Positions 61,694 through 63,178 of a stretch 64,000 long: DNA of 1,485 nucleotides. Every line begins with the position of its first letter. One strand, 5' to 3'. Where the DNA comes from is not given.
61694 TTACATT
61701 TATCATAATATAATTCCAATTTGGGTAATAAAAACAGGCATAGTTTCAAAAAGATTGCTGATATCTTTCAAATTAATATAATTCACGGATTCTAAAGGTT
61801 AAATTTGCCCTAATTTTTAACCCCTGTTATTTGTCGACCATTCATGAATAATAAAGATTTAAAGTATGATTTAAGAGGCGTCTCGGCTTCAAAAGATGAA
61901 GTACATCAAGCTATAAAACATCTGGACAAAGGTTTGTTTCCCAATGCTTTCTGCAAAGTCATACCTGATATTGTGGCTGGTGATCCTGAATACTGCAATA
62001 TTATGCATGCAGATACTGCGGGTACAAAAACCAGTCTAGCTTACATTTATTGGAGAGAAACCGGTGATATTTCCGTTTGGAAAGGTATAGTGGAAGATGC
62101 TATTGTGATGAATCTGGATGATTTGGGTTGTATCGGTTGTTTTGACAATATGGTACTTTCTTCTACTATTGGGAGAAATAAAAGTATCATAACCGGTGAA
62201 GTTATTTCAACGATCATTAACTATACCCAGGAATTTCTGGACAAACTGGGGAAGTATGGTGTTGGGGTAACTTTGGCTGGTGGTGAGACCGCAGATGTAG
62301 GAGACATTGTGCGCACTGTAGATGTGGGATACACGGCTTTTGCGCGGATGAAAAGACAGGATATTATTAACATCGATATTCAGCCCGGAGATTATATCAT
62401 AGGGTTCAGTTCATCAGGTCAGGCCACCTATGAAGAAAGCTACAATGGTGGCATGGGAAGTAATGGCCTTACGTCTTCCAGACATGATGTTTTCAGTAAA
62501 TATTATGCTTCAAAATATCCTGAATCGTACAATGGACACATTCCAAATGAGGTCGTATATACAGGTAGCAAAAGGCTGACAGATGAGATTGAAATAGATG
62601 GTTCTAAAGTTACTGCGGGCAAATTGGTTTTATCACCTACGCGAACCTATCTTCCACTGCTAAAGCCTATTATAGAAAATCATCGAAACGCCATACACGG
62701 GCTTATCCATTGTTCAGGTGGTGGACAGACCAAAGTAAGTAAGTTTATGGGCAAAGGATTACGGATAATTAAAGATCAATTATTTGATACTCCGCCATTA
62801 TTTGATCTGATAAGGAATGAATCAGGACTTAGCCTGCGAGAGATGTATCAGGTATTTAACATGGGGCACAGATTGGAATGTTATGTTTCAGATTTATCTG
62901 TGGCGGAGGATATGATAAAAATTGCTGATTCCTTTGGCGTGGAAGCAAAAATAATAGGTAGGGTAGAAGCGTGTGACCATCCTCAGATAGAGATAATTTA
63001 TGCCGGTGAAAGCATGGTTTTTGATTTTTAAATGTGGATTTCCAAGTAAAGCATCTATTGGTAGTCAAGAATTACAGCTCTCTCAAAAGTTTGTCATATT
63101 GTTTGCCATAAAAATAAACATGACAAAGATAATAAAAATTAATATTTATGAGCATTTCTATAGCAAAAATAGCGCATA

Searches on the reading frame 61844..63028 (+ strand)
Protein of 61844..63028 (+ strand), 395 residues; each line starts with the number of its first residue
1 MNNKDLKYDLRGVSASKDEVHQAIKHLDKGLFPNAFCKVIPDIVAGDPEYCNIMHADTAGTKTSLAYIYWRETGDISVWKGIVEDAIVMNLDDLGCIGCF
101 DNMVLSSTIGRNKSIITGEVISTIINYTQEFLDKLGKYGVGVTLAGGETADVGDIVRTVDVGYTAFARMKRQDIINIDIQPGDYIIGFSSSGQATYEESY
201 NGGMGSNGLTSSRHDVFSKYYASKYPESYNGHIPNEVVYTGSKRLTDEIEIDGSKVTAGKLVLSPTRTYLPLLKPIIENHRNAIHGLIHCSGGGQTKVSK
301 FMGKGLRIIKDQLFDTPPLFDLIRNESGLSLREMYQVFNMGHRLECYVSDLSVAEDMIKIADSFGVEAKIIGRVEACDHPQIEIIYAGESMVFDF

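Call 93: find_encoding_contigs(protein=window:61844-63028:+, flank=10000, max_places=4)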
Protein window:61844-63028:+ (395 aa): 1 contig read that carries it; 1 place shown.
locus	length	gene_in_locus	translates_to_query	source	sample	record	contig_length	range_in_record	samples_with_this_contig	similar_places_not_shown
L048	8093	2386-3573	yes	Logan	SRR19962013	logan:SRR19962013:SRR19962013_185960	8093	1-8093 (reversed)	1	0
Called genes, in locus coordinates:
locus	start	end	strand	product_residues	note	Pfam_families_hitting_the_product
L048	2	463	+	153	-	?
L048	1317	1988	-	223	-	-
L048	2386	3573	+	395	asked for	PF00586:AIRS (weak), PF02769:AIRS_C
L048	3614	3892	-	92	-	-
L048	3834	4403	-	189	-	-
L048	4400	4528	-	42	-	-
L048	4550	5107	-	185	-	-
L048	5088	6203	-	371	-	-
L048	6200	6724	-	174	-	-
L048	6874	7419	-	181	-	-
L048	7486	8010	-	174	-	-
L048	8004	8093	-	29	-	?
